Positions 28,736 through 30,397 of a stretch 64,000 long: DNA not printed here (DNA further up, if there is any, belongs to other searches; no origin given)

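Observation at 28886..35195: Coupled operon of a ligand-less DRE-TIM protein, an IPMDH-family dehydrogenase, an amidohydrolase-fold protein and a PrpD-family protein, with a second divergent PrpD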

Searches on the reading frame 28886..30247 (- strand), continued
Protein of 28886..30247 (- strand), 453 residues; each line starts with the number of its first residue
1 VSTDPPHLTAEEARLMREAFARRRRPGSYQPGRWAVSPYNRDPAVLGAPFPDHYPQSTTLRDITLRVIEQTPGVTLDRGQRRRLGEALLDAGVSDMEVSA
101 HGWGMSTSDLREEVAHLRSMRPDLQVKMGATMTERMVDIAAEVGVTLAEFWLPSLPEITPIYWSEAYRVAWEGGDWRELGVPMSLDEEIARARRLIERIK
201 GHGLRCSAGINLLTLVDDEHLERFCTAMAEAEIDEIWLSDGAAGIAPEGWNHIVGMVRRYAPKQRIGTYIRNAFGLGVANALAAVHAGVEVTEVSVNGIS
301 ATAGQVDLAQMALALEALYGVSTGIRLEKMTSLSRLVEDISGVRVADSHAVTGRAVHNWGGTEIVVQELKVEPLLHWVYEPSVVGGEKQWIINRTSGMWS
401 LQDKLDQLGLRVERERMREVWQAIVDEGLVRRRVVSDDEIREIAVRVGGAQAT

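Call 43: find_related_loci(query=window:28886-30247:-, collection=metagenome_contigs, flank=10000)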
Query window:28886-30247:- (453 aa) in metagenome_contigs; peptide patterns used: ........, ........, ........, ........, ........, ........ (x = any residue, [..] = any of these).
164 stretches matched a pattern; 4 encode a relative of the query (tblastn E <= 1e-3); 4 distinct loci.
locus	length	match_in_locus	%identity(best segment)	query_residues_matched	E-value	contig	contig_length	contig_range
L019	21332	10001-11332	78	7-450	0e+0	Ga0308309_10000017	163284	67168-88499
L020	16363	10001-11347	76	1-449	0e+0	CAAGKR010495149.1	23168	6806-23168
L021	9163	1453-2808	74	1-452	0e+0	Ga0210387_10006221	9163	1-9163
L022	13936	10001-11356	75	1-452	0e+0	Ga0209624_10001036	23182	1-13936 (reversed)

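Call 45: find_encoding_contigs(protein=P0025, flank=10000, max_places=1)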
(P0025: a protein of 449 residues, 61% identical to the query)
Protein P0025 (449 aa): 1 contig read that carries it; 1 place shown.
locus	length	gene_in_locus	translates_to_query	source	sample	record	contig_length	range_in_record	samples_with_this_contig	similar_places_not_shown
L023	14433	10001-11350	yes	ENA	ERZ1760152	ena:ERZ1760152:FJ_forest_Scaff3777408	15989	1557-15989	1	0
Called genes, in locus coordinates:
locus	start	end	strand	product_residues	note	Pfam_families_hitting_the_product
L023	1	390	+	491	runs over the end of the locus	PF00070:Pyr_redox (faint), PF00890:FAD_binding_2, PF01266:DAO, PF03486:HI0933_like (weak), PF07992:Pyr_redox_2 (weak), PF12831:FAD_oxidored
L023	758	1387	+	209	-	PF00392:GntR, PF07729:FCD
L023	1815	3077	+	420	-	PF13433:Peripla_BP_5 (weak), PF13458:Peripla_BP_6, PF01094:ANF_receptor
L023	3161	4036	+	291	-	PF02653:BPD_transp_2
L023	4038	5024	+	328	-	PF02653:BPD_transp_2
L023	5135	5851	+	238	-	PF00005:ABC_tran, PF13304:AAA_21 (faint), PF12399:BCA_ABC_TP_C (weak)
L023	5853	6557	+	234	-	PF00005:ABC_tran, PF02463:SMC_N (faint), PF13304:AAA_21 (faint)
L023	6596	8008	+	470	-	PF03972:MmgE_PrpD_N, PF19305:MmgE_PrpD_C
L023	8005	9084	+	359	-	PF00180:Iso_dh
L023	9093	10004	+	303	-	PF04909:Amidohydro_2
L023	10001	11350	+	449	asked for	PF00682:HMGL-like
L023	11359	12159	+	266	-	PF00005:ABC_tran, PF13304:AAA_21 (weak)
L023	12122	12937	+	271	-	PF01061:ABC2_membrane, PF12698:ABC2_membrane_3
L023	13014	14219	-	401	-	PF01575:MaoC_dehydratas, PF13452:FAS1_DH_region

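Call 46: find_encoding_contigs(protein=P0024, flank=10000, max_places=2)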
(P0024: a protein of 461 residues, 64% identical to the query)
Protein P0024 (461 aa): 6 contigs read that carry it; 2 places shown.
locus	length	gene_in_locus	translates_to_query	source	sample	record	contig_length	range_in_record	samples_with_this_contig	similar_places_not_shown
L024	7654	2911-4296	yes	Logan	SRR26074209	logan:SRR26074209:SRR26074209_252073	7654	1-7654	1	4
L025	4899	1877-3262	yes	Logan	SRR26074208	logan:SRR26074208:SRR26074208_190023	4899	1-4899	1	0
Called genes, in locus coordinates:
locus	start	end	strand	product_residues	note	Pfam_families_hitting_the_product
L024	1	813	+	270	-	?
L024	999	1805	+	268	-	PF00903:Glyoxalase (weak), PF13468:Glyoxalase_3, PF13669:Glyoxalase_4, PF00190:Cupin_1 (weak), PF01050:MannoseP_isomer (weak), PF07883:Cupin_2, PF02311:AraC_binding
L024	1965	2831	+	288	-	PF09339:HTH_IclR, PF12802:MarR_2 (weak), PF01614:IclR_C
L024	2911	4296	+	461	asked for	PF00682:HMGL-like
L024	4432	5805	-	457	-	PF03972:MmgE_PrpD_N, PF19305:MmgE_PrpD_C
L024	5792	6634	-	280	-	PF00392:GntR, PF07729:FCD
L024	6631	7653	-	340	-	?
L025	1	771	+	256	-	?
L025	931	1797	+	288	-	PF09339:HTH_IclR, PF12802:MarR_2 (weak), PF01614:IclR_C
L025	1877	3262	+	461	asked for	PF00682:HMGL-like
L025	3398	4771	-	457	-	PF03972:MmgE_PrpD_N, PF19305:MmgE_PrpD_C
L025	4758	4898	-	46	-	?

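Call 48: search_solved_structures(query=L002:9113-9967:+, max_evalue=0.01)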
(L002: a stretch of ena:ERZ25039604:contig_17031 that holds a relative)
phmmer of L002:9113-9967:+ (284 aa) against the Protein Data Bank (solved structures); distinct sequences matched with E-value up to 0.01: 2.
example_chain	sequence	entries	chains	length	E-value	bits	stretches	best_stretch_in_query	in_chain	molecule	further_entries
2ffi_A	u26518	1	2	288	0.00022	23.8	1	32-245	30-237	2-pyrone-4,6-dicarboxylic acid hydrolase, putative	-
1j0x_O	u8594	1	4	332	0.0073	18.8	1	15-204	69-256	glyceraldehyde-3-phosphate dehydrogenase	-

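Call 65: predict_structure(alignment_id=A4)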
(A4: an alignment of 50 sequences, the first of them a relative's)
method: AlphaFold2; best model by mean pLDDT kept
length: 453 residues; sequences in the alignment: 50
mean_pLDDT: 94.3   pTM: 0.92
mean pLDDT of the five models: 94.3, 94.1, 93.8, 93.0, 91.7
residues with pLDDT >= 90: 400; 70-90: 46; 50-70: 7; < 50: 0
segments of 3 or more residues with pLDDT < 50: none
pLDDT, mean of each block of 10 residues (from residue 1): 83 94 92 95 96 98 95 93 98 92 78 96 96 93 96 93 89 92 95 97 98 94 98 98 95 98 98 97 99 98 96 98 99 98 96 90 86 91 91 92 95 96 96 93 95 84
secondary structure, 60 per line:
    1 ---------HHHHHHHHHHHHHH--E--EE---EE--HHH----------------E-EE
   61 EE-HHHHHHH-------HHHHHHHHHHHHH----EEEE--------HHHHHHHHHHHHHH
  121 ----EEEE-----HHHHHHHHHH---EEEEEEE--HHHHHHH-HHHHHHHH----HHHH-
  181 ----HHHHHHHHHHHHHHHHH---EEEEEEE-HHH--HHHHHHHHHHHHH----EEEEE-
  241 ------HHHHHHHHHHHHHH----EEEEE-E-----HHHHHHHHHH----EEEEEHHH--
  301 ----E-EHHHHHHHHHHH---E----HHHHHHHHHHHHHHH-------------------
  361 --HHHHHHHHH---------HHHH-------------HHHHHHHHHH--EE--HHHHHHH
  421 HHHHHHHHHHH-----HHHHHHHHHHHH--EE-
elements in order: H10-23 E59-62 H64-70 H78-90 E95-98 H107-120 E125-128 H134-143 E147-153 H156-162 H164-171 H176-179 H185-201 E205-211 H218-230 E235-239 H247-260 E265-269 H277-286 E291-295 H308-318 H327-341 H363-371 H381-384 H398-407 H414-431 H437-448

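Call 69: fold_search(model_id=the predicted structure, library=pdb)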
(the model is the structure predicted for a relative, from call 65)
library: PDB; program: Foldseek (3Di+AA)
matches with E <= 10: 1926; with E <= 0.001: 1055
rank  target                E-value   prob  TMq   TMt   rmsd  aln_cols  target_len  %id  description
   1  6ktq_B                2.4e-25  1.00  0.74  0.83   3.6       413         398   20  Crystal structure of catalytic domain of homocitrate synthase from Sulfolobus acidocaldarius (SaHCS(dRAM)) in complex  (released 2020-09-02)
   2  6ktq_A                8.0e-24  1.00  0.73  0.82   3.8       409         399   20  Crystal structure of catalytic domain of homocitrate synthase from Sulfolobus acidocaldarius (SaHCS(dRAM)) in complex  (released 2020-09-02)
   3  6e1j_B                7.9e-23  1.00  0.72  0.80   4.0       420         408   19  Crystal Structure of Methylthioalkylmalate Synthase (BjuMAM1.1) from Brassica juncea (released 2019-05-08)
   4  6e1j_A                5.3e-22  1.00  0.71  0.78   4.3       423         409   19  Crystal Structure of Methylthioalkylmalate Synthase (BjuMAM1.1) from Brassica juncea (released 2019-05-08)
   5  4ov9                  1.9e-20  1.00  0.64  0.76   6.1       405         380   16  Structure of isopropylmalate synthase binding with alpha-isopropylmalate (released 2014-08-20)
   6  3mi3_A                9.8e-20  1.00  0.61  0.74   7.2       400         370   17  Homocitrate Synthase Lys4 bound to Lysine (released 2010-04-28)
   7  2zyf                  1.2e-19  1.00  0.61  0.86   4.5       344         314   19  Crystal structure of homocitrate synthase from Thermus thermophilus complexed with magnesuim ion and alpha-ketoglutarate (released 2009-12-22)
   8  4ov4                  2.1e-19  1.00  0.65  0.76   5.8       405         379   15  Isopropylmalate synthase binding with ketoisovalerate (released 2014-08-20)
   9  3ivs_A                2.3e-19  1.00  0.61  0.75   6.7       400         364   17  Homocitrate Synthase Lys4 (released 2009-09-22)
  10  3ivs_B                2.9e-19  1.00  0.60  0.75   6.8       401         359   16  Homocitrate Synthase Lys4 (released 2009-09-22)
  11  3mi3_B                3.5e-19  1.00  0.60  0.73   7.7       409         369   17  Homocitrate Synthase Lys4 bound to Lysine (released 2010-04-28)
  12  3ivt_B                3.7e-19  1.00  0.61  0.69   8.5       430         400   16  Homocitrate Synthase Lys4 bound to 2-OG (released 2009-09-22)
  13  3a9i                  4.6e-19  1.00  0.56  0.73  14.7       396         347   19  Crystal structure of homocitrate synthase from Thermus thermophilus complexed with Lys (released 2009-12-22)
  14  3ivt_A                9.2e-19  1.00  0.60  0.68  10.8       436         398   16  Homocitrate Synthase Lys4 bound to 2-OG (released 2009-09-22)
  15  3ble                  9.7e-19  1.00  0.58  0.84   3.5       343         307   20  Crystal structure of the catalytic domain of LiCMS in complexed with malonate (released 2008-11-11)
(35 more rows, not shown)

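Call 70: find_encoding_contigs(protein=P0057, flank=8000, max_places=1)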
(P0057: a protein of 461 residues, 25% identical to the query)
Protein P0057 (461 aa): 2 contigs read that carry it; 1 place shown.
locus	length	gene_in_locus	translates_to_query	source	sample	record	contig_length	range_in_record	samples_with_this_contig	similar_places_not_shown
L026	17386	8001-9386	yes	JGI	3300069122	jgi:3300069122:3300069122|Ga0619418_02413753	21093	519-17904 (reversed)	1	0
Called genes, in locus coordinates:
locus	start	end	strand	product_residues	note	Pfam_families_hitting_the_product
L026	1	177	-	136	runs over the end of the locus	PF00436:SSB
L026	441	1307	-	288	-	PF00892:EamA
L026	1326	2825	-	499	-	PF07364:DUF1485, PF07171:MlrC_C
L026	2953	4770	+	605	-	PF00664:ABC_membrane, PF00005:ABC_tran, PF02463:SMC_N (faint)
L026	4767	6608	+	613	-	PF00664:ABC_membrane, PF00005:ABC_tran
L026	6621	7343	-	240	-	PF01411:tRNA-synt_2c, PF07973:tRNA_SAD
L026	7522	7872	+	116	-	PF01329:Pterin_4a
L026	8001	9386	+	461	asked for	PF00682:HMGL-like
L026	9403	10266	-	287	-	PF02633:Creatininase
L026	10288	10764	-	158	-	PF04978:MST (weak), PF12867:DinB_2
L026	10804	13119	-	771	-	PF01315:Ald_Xan_dh_C, PF02738:MoCoBD_1, PF20256:MoCoBD_2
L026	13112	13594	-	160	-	PF00111:Fer2, PF13085:Fer2_3 (weak), PF01799:Fer2_2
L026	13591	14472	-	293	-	PF00941:FAD_binding_5, PF03450:CO_deh_flav_C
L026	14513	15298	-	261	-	PF00106:adh_short, PF08659:KR, PF23441:SDR, PF13561:adh_short_C2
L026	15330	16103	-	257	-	PF01261:AP_endonuc_2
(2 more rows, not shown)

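Call 71: find_encoding_contigs(protein=P0054, flank=8000, max_places=1)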
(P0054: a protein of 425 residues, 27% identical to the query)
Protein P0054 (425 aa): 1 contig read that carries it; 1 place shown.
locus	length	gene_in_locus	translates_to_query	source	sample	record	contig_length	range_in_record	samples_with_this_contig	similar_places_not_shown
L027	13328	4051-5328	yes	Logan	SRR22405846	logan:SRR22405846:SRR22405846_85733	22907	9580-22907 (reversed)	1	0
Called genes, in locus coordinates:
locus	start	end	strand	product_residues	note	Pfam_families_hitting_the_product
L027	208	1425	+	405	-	PF01321:Creatinase_N, PF00557:Peptidase_M24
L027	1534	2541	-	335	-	PF00392:GntR, PF27163:YmtS_Ross (faint)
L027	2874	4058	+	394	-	PF00266:Aminotran_5, PF22580:KYNU_C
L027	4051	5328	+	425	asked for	PF00682:HMGL-like, PF22617:HCS_D2 (weak)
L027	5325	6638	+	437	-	PF00202:Aminotran_3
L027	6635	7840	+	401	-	PF00155:Aminotran_1_2, PF00266:Aminotran_5 (weak), PF01041:DegT_DnrJ_EryC1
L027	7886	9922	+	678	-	PF05378:Hydant_A_N, PF01968:Hydantoinase_A, PF19278:Hydant_A_C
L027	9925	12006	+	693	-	PF02538:Hydantoinase_B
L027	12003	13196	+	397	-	-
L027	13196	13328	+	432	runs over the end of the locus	PF01979:Amidohydro_1, PF07969:Amidohydro_3 (weak)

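Call 77: list_cluster_members(proteins=[P0001, window:30247-31356:-, window:31356-32315:-])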
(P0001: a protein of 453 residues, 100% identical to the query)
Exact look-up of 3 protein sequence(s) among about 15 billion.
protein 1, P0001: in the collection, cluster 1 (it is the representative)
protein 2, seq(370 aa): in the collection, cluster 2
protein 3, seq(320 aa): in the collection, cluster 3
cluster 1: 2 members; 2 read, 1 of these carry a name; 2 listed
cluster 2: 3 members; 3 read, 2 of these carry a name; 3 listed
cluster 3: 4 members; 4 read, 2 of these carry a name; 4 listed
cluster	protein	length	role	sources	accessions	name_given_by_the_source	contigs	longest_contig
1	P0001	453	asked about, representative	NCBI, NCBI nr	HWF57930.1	MAG TPA: hypothetical protein VG520_06230 [Candidatus Dormibacteraeota bacterium] | hypothetical protein [Candidatus Dormibacteraeota bacterium]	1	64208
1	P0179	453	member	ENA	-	-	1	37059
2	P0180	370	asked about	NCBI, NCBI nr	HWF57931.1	MAG TPA: isocitrate/isopropylmalate dehydrogenase family protein [Candidatus ... | isocitrate/isopropylmalate dehydrogenase family protein [Candidatus Dormibacteraeota ...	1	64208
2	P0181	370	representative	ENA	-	-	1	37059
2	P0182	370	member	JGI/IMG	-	3-isopropylmalate dehydrogenase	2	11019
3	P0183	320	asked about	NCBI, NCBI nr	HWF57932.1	MAG TPA: DUF6282 family protein [Candidatus Dormibacteraeota bacterium] | DUF6282 family protein [Candidatus Dormibacteraeota bacterium]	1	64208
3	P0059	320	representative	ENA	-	-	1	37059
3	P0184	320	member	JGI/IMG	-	hypothetical protein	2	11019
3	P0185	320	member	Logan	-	-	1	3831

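Call 86: search_protein_representatives(protein=window:28886-30247:-)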
Query: 453 residues. Proteins with E-value up to 0.001 (for the whole library): 2683; up to 1e-10: 905; up to 1e-30: 49. The best 150 are listed.
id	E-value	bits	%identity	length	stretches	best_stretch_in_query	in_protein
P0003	1.7e-266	900.6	88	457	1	3-451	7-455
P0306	2.5e-114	399.0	46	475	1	4-445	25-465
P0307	1.2e-103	363.8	44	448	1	8-444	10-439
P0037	2.3e-101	356.3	41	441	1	12-446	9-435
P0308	1.0e-95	337.7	37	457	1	7-450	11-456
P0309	1.5e-94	333.9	39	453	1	9-450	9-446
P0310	6.2e-92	325.2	38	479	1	7-447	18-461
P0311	6.9e-91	321.8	38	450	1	7-447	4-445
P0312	1.1e-87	311.2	40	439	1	6-444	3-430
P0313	4.2e-80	286.2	47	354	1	168-448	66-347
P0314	1.2e-79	284.7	38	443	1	7-448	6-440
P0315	1.4e-76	274.6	36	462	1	10-450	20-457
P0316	6.1e-76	272.5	35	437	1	14-444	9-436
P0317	7.8e-75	268.9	37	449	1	5-446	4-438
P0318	1.1e-74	268.4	37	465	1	7-448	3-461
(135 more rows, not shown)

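Call 88: search_protein_families(library=ncbifam, proteins=[L002:9113-9967:+, L023:9093-10004:+, L001:4241-4939:+], max_evalue=0.01)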
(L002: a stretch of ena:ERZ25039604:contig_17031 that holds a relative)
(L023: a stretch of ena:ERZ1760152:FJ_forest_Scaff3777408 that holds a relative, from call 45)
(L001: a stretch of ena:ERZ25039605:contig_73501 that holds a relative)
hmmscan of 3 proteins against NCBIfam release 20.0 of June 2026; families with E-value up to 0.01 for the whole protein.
L002:9113-9967:+ (284 aa): 1 family
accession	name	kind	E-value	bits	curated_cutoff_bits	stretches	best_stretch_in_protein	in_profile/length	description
NF052480.1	FuconLaconase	equivalog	2.1e-06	27.5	400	1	13-256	3-256/287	L-fucono-1,5-lactonase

L023:9093-10004:+ (303 aa): 2 families
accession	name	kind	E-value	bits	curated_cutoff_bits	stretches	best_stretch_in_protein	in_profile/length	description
NF052480.1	FuconLaconase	equivalog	0.00021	20.9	400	1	12-257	3-258/287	L-fucono-1,5-lactonase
NF042924.1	SlmHylase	equivalog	0.0038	16.4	500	1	42-243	54-252/299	4-sulfomuconolactone hydrolase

L001:4241-4939:+ (232 aa): 10 families
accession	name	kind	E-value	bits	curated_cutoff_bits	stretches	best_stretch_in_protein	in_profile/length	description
NF006093.0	PRK08245.1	subfamily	3.1e-29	102.1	208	1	3-220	3-217/240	hypothetical protein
NF004850.0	PRK06201.1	subfamily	1.6e-25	89.9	231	1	5-219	14-208/222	hypothetical protein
NF005442.0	PRK07028.1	equivalog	6.1e-23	81.1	593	1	21-225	238-422/430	bifunctional hexulose-6-phosphate synthase/ribonuclease regulator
NF009399.0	PRK12764.1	equivalog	8.7e-22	77.8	444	1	21-219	281-475/501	fumarylacetoacetate hydrolase family protein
NF006731.0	PRK09262.1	equivalog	7.6e-20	71.4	179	1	3-222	13-212/229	4-carboxy-4-hydroxy-2-oxoadipate aldolase/oxaloacetate decarboxylase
TIGR02798.1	ligK_PcmE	equivalog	4.3e-19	69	304.5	1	3-223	7-207/222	4-carboxy-4-hydroxy-2-oxoadipate aldolase/oxaloacetate decarboxylase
NF009134.0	PRK12487.1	equivalog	5.7e-11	42.4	196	1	90-187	57-153/161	putative 4-hydroxy-4-methyl-2-oxoglutarate aldolase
TIGR01935.1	NOT-MenG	subfamily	9.2e-10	38.5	123.8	1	89-187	52-149/150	RraA family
NF006875.0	PRK09372.1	equivalog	1.9e-09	37.5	136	1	89-188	56-154/161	ribonuclease E activity regulator RraA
TIGR02998.1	RraA_entero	equivalog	0.0027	17.8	241.25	1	90-187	57-153/161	ribonuclease E activity regulator RraA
